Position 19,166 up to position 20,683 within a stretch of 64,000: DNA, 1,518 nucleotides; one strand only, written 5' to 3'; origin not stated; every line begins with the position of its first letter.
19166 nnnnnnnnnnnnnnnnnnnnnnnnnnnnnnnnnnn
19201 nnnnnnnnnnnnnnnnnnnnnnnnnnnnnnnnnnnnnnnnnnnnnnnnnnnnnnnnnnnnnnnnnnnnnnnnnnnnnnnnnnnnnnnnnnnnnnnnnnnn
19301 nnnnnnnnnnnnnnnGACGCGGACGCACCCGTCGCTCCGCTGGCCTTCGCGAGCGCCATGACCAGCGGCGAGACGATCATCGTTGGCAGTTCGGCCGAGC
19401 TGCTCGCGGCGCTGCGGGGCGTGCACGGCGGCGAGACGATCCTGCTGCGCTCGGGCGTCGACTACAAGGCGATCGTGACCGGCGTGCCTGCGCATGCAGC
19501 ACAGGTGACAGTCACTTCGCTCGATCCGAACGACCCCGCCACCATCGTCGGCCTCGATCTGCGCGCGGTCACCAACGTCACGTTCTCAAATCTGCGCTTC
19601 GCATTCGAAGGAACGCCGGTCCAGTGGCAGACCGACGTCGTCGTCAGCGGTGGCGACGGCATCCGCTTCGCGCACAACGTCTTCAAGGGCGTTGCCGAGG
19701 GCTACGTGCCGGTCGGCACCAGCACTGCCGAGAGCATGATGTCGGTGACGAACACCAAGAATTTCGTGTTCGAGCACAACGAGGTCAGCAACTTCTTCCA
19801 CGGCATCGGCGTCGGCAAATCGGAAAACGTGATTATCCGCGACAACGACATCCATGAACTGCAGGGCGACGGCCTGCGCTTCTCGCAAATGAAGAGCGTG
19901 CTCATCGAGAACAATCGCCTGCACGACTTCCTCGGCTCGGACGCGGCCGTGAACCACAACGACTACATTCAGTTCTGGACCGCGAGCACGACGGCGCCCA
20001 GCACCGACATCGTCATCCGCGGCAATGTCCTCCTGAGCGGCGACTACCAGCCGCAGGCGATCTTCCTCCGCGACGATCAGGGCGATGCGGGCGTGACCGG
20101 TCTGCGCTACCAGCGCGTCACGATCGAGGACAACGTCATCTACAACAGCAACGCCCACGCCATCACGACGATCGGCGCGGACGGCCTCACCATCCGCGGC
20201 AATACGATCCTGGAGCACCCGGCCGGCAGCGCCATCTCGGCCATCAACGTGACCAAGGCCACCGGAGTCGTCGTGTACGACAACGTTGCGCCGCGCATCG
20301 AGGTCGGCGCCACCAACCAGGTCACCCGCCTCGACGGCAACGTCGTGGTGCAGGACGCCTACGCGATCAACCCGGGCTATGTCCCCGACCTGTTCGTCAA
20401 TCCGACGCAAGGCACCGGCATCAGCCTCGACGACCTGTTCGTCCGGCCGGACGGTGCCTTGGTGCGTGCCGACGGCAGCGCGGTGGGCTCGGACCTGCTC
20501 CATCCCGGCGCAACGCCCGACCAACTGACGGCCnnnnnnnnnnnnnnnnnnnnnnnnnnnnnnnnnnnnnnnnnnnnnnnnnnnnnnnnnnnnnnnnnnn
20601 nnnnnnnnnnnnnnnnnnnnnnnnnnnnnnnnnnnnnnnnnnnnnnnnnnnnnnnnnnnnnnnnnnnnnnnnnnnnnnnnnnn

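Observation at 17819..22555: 1015-aa LamG-beta-helix-PKD protein without a signal peptide, adjacent to a MASE1-GGDEF protein with a degenerate active site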

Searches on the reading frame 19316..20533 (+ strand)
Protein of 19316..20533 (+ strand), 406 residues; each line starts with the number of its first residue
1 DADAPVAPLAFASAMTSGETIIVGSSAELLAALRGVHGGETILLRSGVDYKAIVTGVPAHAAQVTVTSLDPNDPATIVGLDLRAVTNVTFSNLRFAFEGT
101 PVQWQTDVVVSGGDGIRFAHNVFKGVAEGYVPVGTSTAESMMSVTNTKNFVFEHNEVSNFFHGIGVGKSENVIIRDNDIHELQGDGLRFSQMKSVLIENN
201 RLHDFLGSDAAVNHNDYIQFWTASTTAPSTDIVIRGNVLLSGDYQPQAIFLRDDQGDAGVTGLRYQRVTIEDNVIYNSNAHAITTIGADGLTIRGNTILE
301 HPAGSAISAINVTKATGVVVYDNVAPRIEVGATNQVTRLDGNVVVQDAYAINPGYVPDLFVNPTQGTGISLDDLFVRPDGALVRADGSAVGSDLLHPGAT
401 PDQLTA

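Call 35: search_protein_representatives(protein=window:19316-20533:+)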
Query: 406 residues. Proteins with E-value up to 0.001 (for the whole library): 2785; up to 1e-10: 1843; up to 1e-30: 539. The best 150 are listed.
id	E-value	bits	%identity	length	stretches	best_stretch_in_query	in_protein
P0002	3.8e-262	885.4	100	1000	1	1-406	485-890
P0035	1.2e-108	380.1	49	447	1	9-397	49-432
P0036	1.5e-99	350.1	53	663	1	18-346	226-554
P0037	5.0e-92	325.4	31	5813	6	20-399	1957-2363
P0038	1.0e-91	324.3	52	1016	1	20-336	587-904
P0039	9.8e-90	317.8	47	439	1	17-345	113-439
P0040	7.7e-84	298.4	50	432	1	24-342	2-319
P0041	1.8e-79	284.0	35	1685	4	15-305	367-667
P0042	7.7e-72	258.9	32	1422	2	37-356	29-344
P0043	5.3e-70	252.9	34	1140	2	19-404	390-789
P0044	5.4e-63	229.8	37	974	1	20-404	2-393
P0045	9.6e-63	229.0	40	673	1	4-351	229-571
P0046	9.4e-58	212.6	52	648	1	3-210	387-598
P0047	9.8e-58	212.5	39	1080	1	18-384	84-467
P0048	6.6e-56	206.5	41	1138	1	17-364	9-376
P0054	1.9e-53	198.4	38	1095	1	18-390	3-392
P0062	6.3e-52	193.4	39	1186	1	18-398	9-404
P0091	8.6e-49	183.1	37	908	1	23-396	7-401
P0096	4.5e-48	180.7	36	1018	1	22-382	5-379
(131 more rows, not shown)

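Call 39: search_protein_families(library=pfam, proteins=[P0036, P0038, P0045, P0040, P0044, P0048, P0054, P0062, P0091, P0096], max_evalue=0.001)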
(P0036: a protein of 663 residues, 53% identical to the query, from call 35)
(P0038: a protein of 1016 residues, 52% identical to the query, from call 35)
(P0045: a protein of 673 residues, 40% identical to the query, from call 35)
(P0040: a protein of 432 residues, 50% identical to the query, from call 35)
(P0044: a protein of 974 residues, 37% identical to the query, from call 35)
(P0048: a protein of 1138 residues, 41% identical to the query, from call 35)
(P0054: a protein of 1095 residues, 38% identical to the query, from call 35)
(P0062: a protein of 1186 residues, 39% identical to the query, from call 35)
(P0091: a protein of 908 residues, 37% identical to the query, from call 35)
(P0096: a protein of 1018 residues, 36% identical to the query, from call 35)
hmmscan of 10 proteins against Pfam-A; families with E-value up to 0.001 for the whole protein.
P0036 (663 aa): 4 families
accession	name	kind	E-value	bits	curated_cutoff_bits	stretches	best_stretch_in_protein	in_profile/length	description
PF13229.12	Beta_helix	-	6.1e-17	62.1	25.9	2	347-531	2-156/158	Right handed beta helix region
PF18911.6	PKD_4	-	1.9e-12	47.5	27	1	553-634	4-81/85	PKD domain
PF00801.26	PKD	-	3.1e-08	33.9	23.5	1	586-630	27-73/80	PKD domain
PF05048.19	NosD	-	0.00016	21.6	23.6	0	289-408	20-169/212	Periplasmic copper-binding protein (NosD)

P0038 (1016 aa): 8 families
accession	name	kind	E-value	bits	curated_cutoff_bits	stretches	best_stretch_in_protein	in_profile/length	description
PF13385.13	Laminin_G_3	-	2e-19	70.6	27.6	3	445-551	34-140/151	Concanavalin A-like lectin/glucanases superfamily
PF13229.12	Beta_helix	-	9.6e-12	45.2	25.9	2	708-864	26-158/158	Right handed beta helix region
PF18911.6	PKD_4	-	2.2e-11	44.1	27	1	909-992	1-80/85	PKD domain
PF02210.31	Laminin_G_2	-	4.8e-11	43.6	22.9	0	446-551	8-123/126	Laminin G domain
PF00801.26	PKD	-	4.7e-07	30.1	23.5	1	945-990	27-74/80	PKD domain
PF18483.9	Lectin_L-type_dom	-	9.9e-07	29.3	78.3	0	283-314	150-178/215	Legume lectin beta-barrel domain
PF05048.19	NosD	-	2.2e-05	24.4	23.6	0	709-885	42-190/212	Periplasmic copper-binding protein (NosD)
PF19559.6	DUF6081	-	2.9e-05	23.9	25.9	0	280-312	169-201/272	Family of unknown function (DUF6081)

P0045 (673 aa): 5 families
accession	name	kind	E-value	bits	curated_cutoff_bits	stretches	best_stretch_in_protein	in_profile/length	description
PF18911.6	PKD_4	-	4.1e-11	43.2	27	1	580-642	18-78/85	PKD domain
PF13229.12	Beta_helix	-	2.4e-09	37.4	25.9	1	366-516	5-157/158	Right handed beta helix region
PF00801.26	PKD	-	3e-08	34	23.5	1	596-644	26-76/80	PKD domain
PF13385.13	Laminin_G_3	-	6.6e-07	30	27.6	1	47-160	35-140/151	Concanavalin A-like lectin/glucanases superfamily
PF05048.19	NosD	-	0.00081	19.3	23.6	0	330-424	83-169/212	Periplasmic copper-binding protein (NosD)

P0040 (432 aa): 4 families
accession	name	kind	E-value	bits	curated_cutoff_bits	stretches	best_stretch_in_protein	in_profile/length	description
PF13229.12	Beta_helix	-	1.5e-14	54.4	25.9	2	87-273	4-157/158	Right handed beta helix region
PF18911.6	PKD_4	-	5.7e-08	33.1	27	1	334-403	15-80/85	PKD domain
PF00801.26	PKD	-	1e-05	25.9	23.5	1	335-403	13-76/80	PKD domain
PF05048.19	NosD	-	0.00014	21.8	23.6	0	35-208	42-196/212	Periplasmic copper-binding protein (NosD)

P0044 (974 aa): 6 families
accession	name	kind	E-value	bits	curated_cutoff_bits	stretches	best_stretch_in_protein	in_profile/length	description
PF18911.6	PKD_4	-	1.4e-15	57.5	27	1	411-474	21-80/85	PKD domain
PF13385.13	Laminin_G_3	-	3e-14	53.8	27.6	1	541-672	15-148/151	Concanavalin A-like lectin/glucanases superfamily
PF00353.25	HemolysinCabind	-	2.3e-13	50.2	23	3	794-827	2-35/36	RTX calcium-binding nonapeptide repeat (4 copies)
PF13229.12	Beta_helix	-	1.2e-12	48.1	25.9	2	63-203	24-148/158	Right handed beta helix region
PF00801.26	PKD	-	4.2e-11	43.1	23.5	1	416-475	19-78/80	PKD domain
PF02210.31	Laminin_G_2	-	4.6e-05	24.3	22.9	1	557-638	5-86/126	Laminin G domain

P0048 (1138 aa): 5 families
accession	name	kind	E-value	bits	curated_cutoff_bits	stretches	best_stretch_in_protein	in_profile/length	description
PF00353.25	HemolysinCabind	-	7.3e-28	96.6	23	7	770-803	2-35/36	RTX calcium-binding nonapeptide repeat (4 copies)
PF13229.12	Beta_helix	-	6.7e-11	42.5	25.9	1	110-301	7-158/158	Right handed beta helix region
PF18911.6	PKD_4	-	3.3e-08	33.9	27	1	425-485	16-75/85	PKD domain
PF05048.19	NosD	-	4.1e-05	23.5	23.6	1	139-203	60-124/212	Periplasmic copper-binding protein (NosD)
PF00801.26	PKD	-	0.00011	22.6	23.5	1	425-477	13-64/80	PKD domain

P0054 (1095 aa): 8 families
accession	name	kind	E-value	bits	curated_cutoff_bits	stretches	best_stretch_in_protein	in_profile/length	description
PF00353.25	HemolysinCabind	-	5.6e-24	84.2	23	4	979-1012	2-35/36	RTX calcium-binding nonapeptide repeat (4 copies)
PF08548.17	Peptidase_M10_C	-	2.5e-18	67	20.7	2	985-1046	83-134/193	Peptidase M10 serralysin C terminal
PF13229.12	Beta_helix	-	9.8e-15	55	25.9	2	100-234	4-112/158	Right handed beta helix region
PF13385.13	Laminin_G_3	-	8.2e-14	52.4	27.6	1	543-678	14-150/151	Concanavalin A-like lectin/glucanases superfamily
PF18911.6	PKD_4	-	2.7e-07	31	27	1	430-486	26-82/85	PKD domain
PF00801.26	PKD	-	8.1e-07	29.4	23.5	1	433-477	26-71/80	PKD domain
PF05048.19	NosD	-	9.4e-07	28.9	23.6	0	101-231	87-201/212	Periplasmic copper-binding protein (NosD)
PF02210.31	Laminin_G_2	-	0.00054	20.9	22.9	0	572-655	19-100/126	Laminin G domain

P0062 (1186 aa): 6 families
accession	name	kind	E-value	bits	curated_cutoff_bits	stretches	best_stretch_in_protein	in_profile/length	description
PF00353.25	HemolysinCabind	-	4.6e-38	129.2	23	6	909-942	2-35/36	RTX calcium-binding nonapeptide repeat (4 copies)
PF13229.12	Beta_helix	-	1.7e-14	54.2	25.9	1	109-300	7-158/158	Right handed beta helix region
PF13385.13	Laminin_G_3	-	6.3e-13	49.6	27.6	1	535-671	7-144/151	Concanavalin A-like lectin/glucanases superfamily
PF18911.6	PKD_4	-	3.5e-10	40.2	27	1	424-482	21-75/85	PKD domain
PF00801.26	PKD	-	2.3e-08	34.3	23.5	1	438-481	26-71/80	PKD domain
PF05048.19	NosD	-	1.6e-07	31.4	23.6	1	238-354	44-149/212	Periplasmic copper-binding protein (NosD)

P0091 (908 aa): 5 families
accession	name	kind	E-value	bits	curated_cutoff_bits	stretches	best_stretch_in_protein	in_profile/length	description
PF13229.12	Beta_helix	-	9.3e-19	68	25.9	2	134-293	2-157/158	Right handed beta helix region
PF18911.6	PKD_4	-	1.1e-09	38.6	27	1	439-480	36-78/85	PKD domain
PF00353.25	HemolysinCabind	-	2.8e-09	37.2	23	2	808-839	2-33/36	RTX calcium-binding nonapeptide repeat (4 copies)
PF05048.19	NosD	-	3.3e-09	36.9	23.6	0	241-302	69-124/212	Periplasmic copper-binding protein (NosD)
PF00801.26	PKD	-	4e-08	33.6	23.5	1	438-480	30-74/80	PKD domain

P0096 (1018 aa): 6 families
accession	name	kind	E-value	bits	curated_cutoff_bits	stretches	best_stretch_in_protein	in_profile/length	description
PF00353.25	HemolysinCabind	-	9.6e-13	48.3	23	2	745-778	2-35/36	RTX calcium-binding nonapeptide repeat (4 copies)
PF18911.6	PKD_4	-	1.6e-11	44.5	27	1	411-471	16-76/85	PKD domain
PF13229.12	Beta_helix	-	4.2e-11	43.2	25.9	2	43-192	8-138/158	Right handed beta helix region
PF00801.26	PKD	-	2.2e-08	34.4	23.5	1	418-473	16-75/80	PKD domain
PF05048.19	NosD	-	1.1e-06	28.6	23.6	1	232-344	67-171/212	Periplasmic copper-binding protein (NosD)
PF02210.31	Laminin_G_2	-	0.00067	20.6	22.9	0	560-625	13-80/126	Laminin G domain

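Call 41: search_solved_structures(query=A2, max_evalue=10, show_alignments=2)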
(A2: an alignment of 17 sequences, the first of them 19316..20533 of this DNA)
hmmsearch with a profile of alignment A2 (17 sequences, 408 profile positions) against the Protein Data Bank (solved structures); distinct sequences matched with E-value up to 10: 33.
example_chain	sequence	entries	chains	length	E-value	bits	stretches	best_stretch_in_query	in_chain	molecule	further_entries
3zpp_A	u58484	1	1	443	1.8e-06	30.2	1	74-278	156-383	CELL WALL SURFACE ANCHOR FAMILY PROTEIN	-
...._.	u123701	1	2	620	2.4e-05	26.5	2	160-273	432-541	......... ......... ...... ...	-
7jwf_A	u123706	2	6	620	2.4e-05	26.4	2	160-273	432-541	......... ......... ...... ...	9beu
8pvs_A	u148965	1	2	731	6.5e-05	25.1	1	167-304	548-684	Alpha-1,3-galactosidase B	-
8yk1_A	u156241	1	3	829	0.00021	23.4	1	163-304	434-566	Alpha-galactosidase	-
8yk3_A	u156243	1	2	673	0.00034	22.7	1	163-304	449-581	Alpha-galactosidase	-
8yk2_B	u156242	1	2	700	0.00042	22.4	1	163-304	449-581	Alpha-galactosidase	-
6kfn_A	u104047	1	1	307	0.00068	21.7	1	5-71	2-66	alginate lyase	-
5lw3_A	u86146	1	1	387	0.00072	21.6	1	140-203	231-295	Poly(beta-D-mannuronate) C5 epimerase 6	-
2pyg_A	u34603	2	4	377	0.00075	21.6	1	144-206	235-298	Poly(beta-D-mannuronate) C5 epimerase 4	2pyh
9beh_A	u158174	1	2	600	0.0021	20.1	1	216-303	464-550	GH110A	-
9bev_A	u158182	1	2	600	0.0029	19.6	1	216-303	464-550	GH110A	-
7dmk_A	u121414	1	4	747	0.0047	18.9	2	14-44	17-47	BcAlyPL6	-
7o79_A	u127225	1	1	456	0.031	16.2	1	8-60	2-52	Poly(Beta-D-mannuronate) lyase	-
1d0b_A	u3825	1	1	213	0.042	15.8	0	127-202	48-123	INTERNALIN B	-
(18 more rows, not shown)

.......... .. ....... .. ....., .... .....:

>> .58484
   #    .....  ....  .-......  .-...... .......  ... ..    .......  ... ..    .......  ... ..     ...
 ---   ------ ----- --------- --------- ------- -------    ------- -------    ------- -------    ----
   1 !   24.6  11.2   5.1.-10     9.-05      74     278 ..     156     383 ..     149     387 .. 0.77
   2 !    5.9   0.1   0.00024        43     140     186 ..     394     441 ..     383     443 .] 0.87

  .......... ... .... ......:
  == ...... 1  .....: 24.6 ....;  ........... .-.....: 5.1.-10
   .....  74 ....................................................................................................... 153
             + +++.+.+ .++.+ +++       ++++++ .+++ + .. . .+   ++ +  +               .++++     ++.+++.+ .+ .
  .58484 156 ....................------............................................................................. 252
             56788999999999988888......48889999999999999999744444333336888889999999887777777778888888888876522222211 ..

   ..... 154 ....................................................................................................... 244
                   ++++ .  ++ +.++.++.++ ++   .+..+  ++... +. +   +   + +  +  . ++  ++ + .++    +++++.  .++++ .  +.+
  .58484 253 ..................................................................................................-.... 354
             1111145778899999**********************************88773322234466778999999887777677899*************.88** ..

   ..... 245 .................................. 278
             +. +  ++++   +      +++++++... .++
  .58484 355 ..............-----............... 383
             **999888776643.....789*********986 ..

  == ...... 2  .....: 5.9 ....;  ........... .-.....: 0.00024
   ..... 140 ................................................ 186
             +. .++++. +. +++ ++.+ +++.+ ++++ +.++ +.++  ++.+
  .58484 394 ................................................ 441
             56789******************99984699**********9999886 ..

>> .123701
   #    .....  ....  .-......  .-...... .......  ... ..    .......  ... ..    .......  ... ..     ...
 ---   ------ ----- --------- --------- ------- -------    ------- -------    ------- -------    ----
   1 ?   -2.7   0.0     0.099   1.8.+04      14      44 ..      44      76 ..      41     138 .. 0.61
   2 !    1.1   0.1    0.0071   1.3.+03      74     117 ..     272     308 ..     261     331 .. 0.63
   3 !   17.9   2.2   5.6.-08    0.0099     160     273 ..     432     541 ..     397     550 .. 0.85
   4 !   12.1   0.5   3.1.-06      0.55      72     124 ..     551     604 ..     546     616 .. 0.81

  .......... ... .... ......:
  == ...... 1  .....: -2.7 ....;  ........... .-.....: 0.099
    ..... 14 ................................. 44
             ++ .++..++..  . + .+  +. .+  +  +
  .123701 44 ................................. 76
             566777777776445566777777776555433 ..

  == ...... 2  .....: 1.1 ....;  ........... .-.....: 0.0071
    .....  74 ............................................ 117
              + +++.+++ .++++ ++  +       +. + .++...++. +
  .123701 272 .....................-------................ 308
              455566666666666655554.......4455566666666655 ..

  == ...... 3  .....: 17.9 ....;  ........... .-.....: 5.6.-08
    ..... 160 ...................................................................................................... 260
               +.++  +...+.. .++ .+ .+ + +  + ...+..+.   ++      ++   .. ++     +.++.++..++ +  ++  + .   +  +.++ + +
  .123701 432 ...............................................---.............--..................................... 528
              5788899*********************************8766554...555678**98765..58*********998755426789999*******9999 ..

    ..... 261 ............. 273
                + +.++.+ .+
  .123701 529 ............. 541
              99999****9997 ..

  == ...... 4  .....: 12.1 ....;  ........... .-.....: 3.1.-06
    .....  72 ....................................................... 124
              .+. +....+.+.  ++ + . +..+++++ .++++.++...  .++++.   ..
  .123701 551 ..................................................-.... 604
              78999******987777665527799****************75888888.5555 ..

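Call 44: find_encoding_contigs(protein=P0036, flank=10000, max_places=3)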
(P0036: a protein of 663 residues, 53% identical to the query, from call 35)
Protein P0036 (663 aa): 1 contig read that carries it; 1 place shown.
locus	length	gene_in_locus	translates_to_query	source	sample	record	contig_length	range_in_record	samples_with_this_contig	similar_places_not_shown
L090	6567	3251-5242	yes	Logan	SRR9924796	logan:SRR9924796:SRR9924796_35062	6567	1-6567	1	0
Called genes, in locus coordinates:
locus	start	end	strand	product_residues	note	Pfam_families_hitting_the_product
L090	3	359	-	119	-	?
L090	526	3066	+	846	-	PF17803:Cadherin_4, PF17892:Cadherin_5, PF17963:Big_9, PF17803:Cadherin_4, PF17892:Cadherin_5, PF17963:Big_9, PF13229:Beta_helix, PF18911:PKD_4, +3 more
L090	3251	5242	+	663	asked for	PF13229:Beta_helix, PF18911:PKD_4, PF00801:PKD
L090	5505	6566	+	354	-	?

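Call 47: search_protein_families(library=pfam, proteins=[L090:5505-6566:+, L090:3-359:-, L090:526-3066:+], max_evalue=0.01)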
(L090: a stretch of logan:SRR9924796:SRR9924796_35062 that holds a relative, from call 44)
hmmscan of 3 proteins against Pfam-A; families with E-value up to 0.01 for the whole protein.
L090:5505-6566:+ (354 aa): 1 family
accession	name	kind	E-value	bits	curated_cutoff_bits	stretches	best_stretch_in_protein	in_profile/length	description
PF09721.15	Exosortase_EpsH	-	5.9e-67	226.1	25.7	1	36-286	2-251/254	Transmembrane exosortase (Exosortase_EpsH)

L090:3-359:- (119 aa): 1 family
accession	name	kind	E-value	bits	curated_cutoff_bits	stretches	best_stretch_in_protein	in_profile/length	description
PF00664.28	ABC_membrane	-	0.003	17.7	28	1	27-102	4-81/274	ABC transporter transmembrane region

L090:526-3066:+ (846 aa): 12 families
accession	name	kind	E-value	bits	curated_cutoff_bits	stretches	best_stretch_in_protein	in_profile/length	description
PF17892.7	Cadherin_5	-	5.1e-36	122.9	26.5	2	193-286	2-97/98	Cadherin-like domain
PF17963.7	Big_9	-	3.4e-27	95.6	23.6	2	193-284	1-88/89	Bacterial Ig domain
PF17803.7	Cadherin_4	-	4.3e-22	78.9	25.1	2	278-346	1-67/71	Bacterial cadherin-like domain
PF13229.12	Beta_helix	-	9.6e-13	48.5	25.9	1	470-592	28-136/158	Right handed beta helix region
PF18911.6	PKD_4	-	3.3e-10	40.3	27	1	764-815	27-79/85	PKD domain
PF13385.13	Laminin_G_3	-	3.7e-07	30.9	27.6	1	74-184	29-140/151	Concanavalin A-like lectin/glucanases superfamily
PF00801.26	PKD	-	8.9e-07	29.3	23.5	1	768-812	26-72/80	PKD domain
PF05048.19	NosD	-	3.5e-06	27.1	23.6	1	502-590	17-100/212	Periplasmic copper-binding protein (NosD)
PF19076.6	CshA_repeat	-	3.3e-05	24.9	27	1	203-280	25-97/103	Surface adhesin CshA repetitive domain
PF12708.12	Pect-lyase_RHGA_epim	-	0.0001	22.6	27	1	449-575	102-212/213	Rhamnogalacturonase A/epimerase, pectate lyase-like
PF08327.17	AHSA1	-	0.00011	22.8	22.1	0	342-388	56-104/125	Activator of Hsp90 ATPase homolog 1-like protein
PF02210.31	Laminin_G_2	-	0.00032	21.6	22.9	0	85-185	18-124/126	Laminin G domain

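Call 51: predict_structure(alignment_id=A2)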
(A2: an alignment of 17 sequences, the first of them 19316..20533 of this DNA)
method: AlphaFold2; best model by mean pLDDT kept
length: 406 residues; sequences in the alignment: 17
mean_pLDDT: 85.5   pTM: 0.88
mean pLDDT of the five models: 85.5, 84.6, 82.8, 79.2, 76.5
residues with pLDDT >= 90: 225; 70-90: 117; 50-70: 49; < 50: 15
segments of 3 or more residues with pLDDT < 50: 1-14
pLDDT, mean of each block of 10 residues (from residue 1): 37 59 96 91 96 83 93 94 95 85 75 96 85 58 94 95 93 97 90 97 77 79 80 96 84 74 86 91 92 96 82 94 96 90 90 88 75 86 89 85 54
secondary structure, 60 per line:
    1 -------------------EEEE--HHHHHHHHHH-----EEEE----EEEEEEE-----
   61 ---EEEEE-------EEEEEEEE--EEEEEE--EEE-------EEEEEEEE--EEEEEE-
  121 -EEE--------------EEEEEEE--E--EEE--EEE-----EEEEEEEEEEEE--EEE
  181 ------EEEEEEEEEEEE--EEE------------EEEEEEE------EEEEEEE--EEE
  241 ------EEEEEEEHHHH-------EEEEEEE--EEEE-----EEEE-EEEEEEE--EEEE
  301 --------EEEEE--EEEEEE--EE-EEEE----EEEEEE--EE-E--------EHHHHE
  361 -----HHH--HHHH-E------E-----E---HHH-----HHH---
elements in order: E20-23 H26-35 E41-44 E49-55 E64-68 E76-83 E86-91 E94-96 E104-111 E114-119 E122-124 E139-145 E151-153 E156-158 E164-175 E178-180 E187-198 E201-203 E216-222 E229-235 E238-240 E247-253 H254-257 E265-271 E274-277 E283-286 E288-294 E297-300 E309-313 E316-321 E327-330 E335-340 H356-359 H371-374
